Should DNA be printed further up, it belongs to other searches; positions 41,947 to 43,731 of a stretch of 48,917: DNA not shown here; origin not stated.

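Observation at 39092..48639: Candidate host-wall-breaching secretion apparatus: second half of a split, relaxase-free T4SS-like system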

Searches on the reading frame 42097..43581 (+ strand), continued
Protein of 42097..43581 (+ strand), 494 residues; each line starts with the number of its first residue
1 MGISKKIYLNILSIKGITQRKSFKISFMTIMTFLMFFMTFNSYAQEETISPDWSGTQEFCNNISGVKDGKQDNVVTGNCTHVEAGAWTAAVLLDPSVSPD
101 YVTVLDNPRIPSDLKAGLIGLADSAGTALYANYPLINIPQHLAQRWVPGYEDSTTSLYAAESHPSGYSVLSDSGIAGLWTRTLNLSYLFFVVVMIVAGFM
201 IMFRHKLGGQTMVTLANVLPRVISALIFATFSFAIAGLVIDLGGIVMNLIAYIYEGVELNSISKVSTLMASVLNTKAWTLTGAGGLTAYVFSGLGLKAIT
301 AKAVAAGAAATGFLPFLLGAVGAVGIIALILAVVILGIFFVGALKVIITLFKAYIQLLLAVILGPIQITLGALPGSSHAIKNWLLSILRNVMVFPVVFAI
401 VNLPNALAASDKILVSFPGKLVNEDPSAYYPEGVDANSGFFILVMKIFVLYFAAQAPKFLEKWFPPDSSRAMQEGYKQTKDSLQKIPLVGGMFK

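Call 45: list_cluster_members(proteins=[P0193, P0206, P0216, P0237, P0241, P0242, P0252, P0257, P0260, P0264])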
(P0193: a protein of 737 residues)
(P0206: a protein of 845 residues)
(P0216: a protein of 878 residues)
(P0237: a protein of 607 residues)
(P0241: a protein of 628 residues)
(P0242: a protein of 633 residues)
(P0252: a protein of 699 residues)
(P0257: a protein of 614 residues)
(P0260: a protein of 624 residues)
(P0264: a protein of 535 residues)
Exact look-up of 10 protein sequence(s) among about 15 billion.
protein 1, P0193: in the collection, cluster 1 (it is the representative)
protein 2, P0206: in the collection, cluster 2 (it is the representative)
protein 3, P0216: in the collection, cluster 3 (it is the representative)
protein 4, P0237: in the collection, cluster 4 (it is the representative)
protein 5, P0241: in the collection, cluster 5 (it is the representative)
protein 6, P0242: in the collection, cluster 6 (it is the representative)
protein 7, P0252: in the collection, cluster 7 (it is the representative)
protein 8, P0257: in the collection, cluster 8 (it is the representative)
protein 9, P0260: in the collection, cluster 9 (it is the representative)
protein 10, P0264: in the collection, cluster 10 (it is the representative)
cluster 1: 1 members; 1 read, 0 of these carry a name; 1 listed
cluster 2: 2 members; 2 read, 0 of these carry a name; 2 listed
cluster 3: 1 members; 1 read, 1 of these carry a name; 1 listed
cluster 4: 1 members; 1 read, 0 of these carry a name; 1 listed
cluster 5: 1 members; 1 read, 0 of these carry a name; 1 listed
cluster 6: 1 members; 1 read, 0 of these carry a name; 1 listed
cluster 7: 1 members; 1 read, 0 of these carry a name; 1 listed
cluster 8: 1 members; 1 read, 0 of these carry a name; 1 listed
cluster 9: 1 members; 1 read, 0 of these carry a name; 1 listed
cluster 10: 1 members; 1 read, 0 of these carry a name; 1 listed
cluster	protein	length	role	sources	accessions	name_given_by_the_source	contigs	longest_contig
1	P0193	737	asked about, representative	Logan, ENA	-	-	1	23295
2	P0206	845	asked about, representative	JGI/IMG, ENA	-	-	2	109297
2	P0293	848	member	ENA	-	-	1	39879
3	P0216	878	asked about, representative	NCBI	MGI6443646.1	MAG: hypothetical protein ACOX06_01410 [Candidatus Dojkabacteria bacterium]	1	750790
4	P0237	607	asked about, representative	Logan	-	-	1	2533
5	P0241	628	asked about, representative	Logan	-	-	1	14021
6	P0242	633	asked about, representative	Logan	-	-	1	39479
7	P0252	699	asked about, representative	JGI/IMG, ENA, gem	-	-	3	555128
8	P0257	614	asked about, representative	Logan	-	-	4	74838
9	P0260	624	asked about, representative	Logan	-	-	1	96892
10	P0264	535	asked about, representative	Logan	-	-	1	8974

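Call 46: find_encoding_contigs(protein=P0252, flank=10000, max_places=1)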
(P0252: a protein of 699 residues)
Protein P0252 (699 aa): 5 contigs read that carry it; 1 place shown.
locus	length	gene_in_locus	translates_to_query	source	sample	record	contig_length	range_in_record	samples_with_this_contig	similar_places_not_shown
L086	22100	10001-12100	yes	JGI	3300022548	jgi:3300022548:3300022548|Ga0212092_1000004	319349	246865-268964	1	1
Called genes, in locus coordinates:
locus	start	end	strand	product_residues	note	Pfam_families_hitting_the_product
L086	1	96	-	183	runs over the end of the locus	PF02357:NusG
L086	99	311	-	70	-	PF00584:SecE (weak)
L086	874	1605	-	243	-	PF06750:A24_N_bact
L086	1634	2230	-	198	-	-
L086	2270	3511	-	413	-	PF28597:T2SSF_N (weak), PF00482:T2SSF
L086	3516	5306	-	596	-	PF00437:T2SSE, PF13191:AAA_16 (weak)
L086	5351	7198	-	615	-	PF05157:MshEN (faint), PF00437:T2SSE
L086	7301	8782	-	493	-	PF01637:ATPase_2 (weak), PF13401:AAA_22 (weak), PF13173:AAA_14, PF13635:DUF4143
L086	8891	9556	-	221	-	PF13177:DNA_pol3_delta2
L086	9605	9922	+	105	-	-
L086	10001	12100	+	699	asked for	-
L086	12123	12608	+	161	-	-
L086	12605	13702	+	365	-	-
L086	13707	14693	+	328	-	-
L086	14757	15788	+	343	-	PF11104:PilM_2, PF14450:FtsA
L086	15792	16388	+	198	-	-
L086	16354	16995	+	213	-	-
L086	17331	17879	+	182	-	PF08478:POTRA_1 (weak)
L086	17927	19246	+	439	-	PF02491:SHS2_FTSA, PF11104:PilM_2 (weak), PF06723:MreB_Mbl (weak), PF14450:FtsA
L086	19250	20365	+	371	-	PF00091:Tubulin, PF12327:FtsZ_C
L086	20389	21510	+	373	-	PF01098:FTSW_RODA_SPOVE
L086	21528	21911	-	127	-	-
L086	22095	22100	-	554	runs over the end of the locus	PF00753:Lactamase_B, PF23023:Anti-Pycsar_Apyc1 (faint), PF12706:Lactamase_B_2 (weak), PF22505:RNase_J_b_CASP, PF07521:RMMBL, PF17770:RNase_J_C (weak)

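Call 47: find_encoding_contigs(protein=P0260, flank=10000, max_places=1)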
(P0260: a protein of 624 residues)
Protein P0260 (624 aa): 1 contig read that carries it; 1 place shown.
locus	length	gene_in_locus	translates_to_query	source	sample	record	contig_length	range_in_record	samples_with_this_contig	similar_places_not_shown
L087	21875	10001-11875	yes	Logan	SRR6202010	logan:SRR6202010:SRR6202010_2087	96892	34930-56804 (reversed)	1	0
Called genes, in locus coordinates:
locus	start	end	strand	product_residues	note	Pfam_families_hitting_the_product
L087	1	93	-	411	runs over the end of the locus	PF00266:Aminotran_5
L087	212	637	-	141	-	PF01458:SUFBD_core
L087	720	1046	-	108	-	-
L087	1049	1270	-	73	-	-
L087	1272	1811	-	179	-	PF07638:Sigma70_ECF (weak), PF04542:Sigma70_r2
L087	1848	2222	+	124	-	PF18895:T4SS_pilin (weak)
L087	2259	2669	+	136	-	-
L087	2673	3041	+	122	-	PF04956:TrbC (weak), PF18895:T4SS_pilin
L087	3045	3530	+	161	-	-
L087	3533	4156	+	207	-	-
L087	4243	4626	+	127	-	PF18895:T4SS_pilin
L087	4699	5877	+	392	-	PF09594:GT87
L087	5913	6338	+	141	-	PF18895:T4SS_pilin (weak)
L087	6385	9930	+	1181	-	-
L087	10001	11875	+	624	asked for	-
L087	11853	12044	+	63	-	-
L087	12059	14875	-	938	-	-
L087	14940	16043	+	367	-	PF00226:DnaJ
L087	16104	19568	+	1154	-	-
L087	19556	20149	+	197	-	-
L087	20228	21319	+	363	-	PF12666:PrgI, PF13620:CarboxypepD_reg (weak)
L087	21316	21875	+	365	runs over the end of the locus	PF26593:TraC-like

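Call 48: find_encoding_contigs(protein=P0257, flank=10000, max_places=1)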
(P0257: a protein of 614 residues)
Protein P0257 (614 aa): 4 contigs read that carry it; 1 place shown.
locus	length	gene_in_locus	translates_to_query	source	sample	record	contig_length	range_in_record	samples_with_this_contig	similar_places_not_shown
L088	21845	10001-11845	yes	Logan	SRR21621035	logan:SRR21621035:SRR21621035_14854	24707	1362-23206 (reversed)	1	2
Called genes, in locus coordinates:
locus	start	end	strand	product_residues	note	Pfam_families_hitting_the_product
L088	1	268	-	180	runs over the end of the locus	PF00293:NUDIX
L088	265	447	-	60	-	-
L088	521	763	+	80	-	-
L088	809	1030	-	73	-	-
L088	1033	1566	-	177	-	PF07638:Sigma70_ECF (faint), PF04542:Sigma70_r2, PF08281:Sigma70_r4_2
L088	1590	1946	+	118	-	PF18895:T4SS_pilin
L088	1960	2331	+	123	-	PF18895:T4SS_pilin (weak)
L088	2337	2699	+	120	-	-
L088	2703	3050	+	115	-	PF18895:T4SS_pilin (weak)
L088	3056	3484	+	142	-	PF18895:T4SS_pilin (weak)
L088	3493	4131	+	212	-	-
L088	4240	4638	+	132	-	PF18895:T4SS_pilin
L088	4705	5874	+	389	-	PF09594:GT87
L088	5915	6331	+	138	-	-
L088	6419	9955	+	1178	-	-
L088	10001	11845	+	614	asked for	-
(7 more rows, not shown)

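Call 49: find_encoding_contigs(protein=P0216, flank=10000, max_places=1)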
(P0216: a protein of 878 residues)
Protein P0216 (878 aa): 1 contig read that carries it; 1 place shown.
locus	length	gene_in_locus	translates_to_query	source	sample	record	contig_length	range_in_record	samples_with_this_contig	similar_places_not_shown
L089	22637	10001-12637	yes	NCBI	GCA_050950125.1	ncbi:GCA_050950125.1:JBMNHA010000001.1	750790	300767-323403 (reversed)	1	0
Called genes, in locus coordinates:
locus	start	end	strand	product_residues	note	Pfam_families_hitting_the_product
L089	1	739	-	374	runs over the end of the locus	PF00712:DNA_pol3_beta, PF02767:DNA_pol3_beta_2, PF02768:DNA_pol3_beta_3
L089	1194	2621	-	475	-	PF11638:DnaA_N (faint), PF01695:IstB_IS21 (weak), PF00308:Bac_DnaA, PF08299:Bac_DnaA_C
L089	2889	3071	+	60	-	PF00468:Ribosomal_L34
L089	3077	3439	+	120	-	PF00825:Ribonuclease_P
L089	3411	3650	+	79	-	PF01809:YidD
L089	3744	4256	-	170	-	PF01936:NYN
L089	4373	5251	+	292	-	-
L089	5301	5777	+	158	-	PF13083:KH_KhpA-B, PF01424:R3H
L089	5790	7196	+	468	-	PF04932:Wzy_C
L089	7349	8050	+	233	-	-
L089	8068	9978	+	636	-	-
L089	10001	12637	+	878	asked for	-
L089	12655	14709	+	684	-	-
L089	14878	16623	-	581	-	-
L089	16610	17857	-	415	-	PF11104:PilM_2, PF00012:HSP70 (faint), PF06723:MreB_Mbl (weak), PF06277:EutA (weak), PF14450:FtsA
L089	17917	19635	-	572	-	PF23023:Anti-Pycsar_Apyc1 (weak), PF00753:Lactamase_B, PF12706:Lactamase_B_2, PF07521:RMMBL (faint), PF22505:RNase_J_b_CASP, PF17770:RNase_J_C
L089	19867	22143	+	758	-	PF00133:tRNA-synt_1, PF09334:tRNA-synt_1g, PF13603:tRNA-synt_1_2 (weak), PF09334:tRNA-synt_1g (weak), PF08264:Anticodon_1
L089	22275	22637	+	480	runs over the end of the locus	PF00133:tRNA-synt_1, PF01406:tRNA-synt_1e (faint), PF09334:tRNA-synt_1g, PF00133:tRNA-synt_1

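Call 78: find_encoding_contigs(protein=P0242, flank=10000, max_places=1)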
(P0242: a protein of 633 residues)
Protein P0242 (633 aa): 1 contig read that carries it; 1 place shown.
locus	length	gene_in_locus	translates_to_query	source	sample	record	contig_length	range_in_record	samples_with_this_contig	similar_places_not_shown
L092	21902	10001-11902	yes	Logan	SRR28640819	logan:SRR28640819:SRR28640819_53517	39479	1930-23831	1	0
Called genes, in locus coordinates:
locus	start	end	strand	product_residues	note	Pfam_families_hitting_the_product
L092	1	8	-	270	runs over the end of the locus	PF00696:AA_kinase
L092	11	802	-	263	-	-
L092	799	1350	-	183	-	PF00293:NUDIX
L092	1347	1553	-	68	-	-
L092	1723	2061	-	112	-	-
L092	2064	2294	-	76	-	-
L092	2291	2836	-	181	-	PF07638:Sigma70_ECF, PF04542:Sigma70_r2 (weak), PF08281:Sigma70_r4_2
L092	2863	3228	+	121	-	-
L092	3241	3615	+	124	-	-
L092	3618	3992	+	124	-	PF18895:T4SS_pilin (weak)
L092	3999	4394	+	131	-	-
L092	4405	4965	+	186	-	-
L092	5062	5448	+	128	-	PF18895:T4SS_pilin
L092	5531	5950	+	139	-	PF18895:T4SS_pilin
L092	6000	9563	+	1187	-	-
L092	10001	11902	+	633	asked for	-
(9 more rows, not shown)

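Call 79: find_encoding_contigs(protein=P0206, flank=10000, max_places=1)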
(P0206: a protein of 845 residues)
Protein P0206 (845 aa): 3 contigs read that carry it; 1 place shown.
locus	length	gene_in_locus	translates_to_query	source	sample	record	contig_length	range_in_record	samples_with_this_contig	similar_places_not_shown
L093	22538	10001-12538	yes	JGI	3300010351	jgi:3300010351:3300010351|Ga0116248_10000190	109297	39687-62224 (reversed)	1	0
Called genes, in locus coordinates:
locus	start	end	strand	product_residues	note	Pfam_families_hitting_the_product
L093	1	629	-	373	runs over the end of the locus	PF00712:DNA_pol3_beta, PF02767:DNA_pol3_beta_2, PF02768:DNA_pol3_beta_3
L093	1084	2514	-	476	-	PF01695:IstB_IS21, PF00308:Bac_DnaA, PF08299:Bac_DnaA_C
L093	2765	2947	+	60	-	PF00468:Ribosomal_L34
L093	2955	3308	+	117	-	PF00825:Ribonuclease_P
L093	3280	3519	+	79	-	PF01809:YidD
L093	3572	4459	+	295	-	PF02096:60KD_IMP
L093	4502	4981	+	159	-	PF13083:KH_KhpA-B, PF01424:R3H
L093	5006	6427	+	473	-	PF04932:Wzy_C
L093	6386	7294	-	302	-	PF01699:Na_Ca_ex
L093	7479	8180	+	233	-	-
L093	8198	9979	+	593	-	-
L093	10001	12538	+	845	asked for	-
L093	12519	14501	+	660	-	-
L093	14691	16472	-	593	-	-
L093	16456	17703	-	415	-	PF11104:PilM_2, PF06277:EutA, PF06723:MreB_Mbl (weak), PF14450:FtsA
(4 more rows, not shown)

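Call 80: find_encoding_contigs(protein=P0241, flank=10000, max_places=1)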
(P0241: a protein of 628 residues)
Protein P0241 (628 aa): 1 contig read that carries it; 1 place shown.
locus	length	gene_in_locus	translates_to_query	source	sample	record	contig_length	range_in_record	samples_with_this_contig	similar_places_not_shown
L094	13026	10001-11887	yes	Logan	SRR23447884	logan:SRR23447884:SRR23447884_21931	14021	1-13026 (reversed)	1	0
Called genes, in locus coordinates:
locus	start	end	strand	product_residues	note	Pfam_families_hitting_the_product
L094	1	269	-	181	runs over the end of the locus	PF00293:NUDIX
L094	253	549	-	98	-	-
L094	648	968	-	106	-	-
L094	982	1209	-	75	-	-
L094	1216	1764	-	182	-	PF07638:Sigma70_ECF, PF04542:Sigma70_r2, PF08281:Sigma70_r4_2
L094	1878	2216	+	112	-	-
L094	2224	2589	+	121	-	-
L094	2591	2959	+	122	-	PF04956:TrbC, PF18895:T4SS_pilin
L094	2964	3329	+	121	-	-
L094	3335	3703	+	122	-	PF18895:T4SS_pilin (weak)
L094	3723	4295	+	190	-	-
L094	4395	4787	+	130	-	PF18895:T4SS_pilin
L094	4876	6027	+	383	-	PF09594:GT87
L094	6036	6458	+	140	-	PF18895:T4SS_pilin (weak)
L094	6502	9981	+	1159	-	-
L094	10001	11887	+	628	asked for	-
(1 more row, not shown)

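Call 97: search_protein_families(library=pfam, proteins=[L089:7349-8050:+, L089:8068-9978:+, L089:10001-12637:+, L089:12655-14709:+, L089:14878-16623:-, L087:6385-9930:+, L087:12059-14875:-, L087:16104-19568:+, L087:19556-20149:+], max_evalue=0.01)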
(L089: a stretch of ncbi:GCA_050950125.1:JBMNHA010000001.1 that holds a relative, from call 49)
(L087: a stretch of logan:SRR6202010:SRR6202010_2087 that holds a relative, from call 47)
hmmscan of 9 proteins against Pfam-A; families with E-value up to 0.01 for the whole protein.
L089:7349-8050:+ (233 aa): 0 families

L089:8068-9978:+ (636 aa): 0 families

L089:10001-12637:+ (878 aa): 0 families

L089:12655-14709:+ (684 aa): 0 families

L089:14878-16623:- (581 aa): 0 families

L087:6385-9930:+ (1181 aa): 0 families

L087:12059-14875:- (938 aa): 0 families

L087:16104-19568:+ (1154 aa): 0 families

L087:19556-20149:+ (197 aa): 0 families

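Call 106: search_dna_similar(query=window:42097-43581:+, collection=plasmids, mode=protein, max_evalue=1, max_rows=15)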
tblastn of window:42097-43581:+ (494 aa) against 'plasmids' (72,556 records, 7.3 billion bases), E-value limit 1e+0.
Records with a match: 4; places in all: 4; records where one place covers at least 80% of the query: 0.
Best place of each record, by identity: <60% 4.
By first word of the organism name: Rhodococcus 4.
By predicted mobility (MOB-suite, as given by PLSDB): non-mobilizable 3; mobilizable 1.
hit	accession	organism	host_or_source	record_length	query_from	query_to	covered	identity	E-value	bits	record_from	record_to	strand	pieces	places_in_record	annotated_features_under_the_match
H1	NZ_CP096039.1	Rhodococcus pyridinivorans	cell culture,soil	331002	354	401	10%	39.6%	8e-1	40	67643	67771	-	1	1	hypothetical protein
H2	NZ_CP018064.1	Rhodococcus sp. 2G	cell culture,soil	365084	354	401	10%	39.6%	8e-1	40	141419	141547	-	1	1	hypothetical protein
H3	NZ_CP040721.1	Rhodococcus pyridinivorans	prokaryote,Quinoline-degrading ...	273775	354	401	10%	39.6%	9e-1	40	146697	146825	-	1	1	hypothetical protein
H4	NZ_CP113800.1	Rhodococcus pyridinivorans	sediment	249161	354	401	10%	39.6%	9e-1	40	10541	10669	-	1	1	hypothetical protein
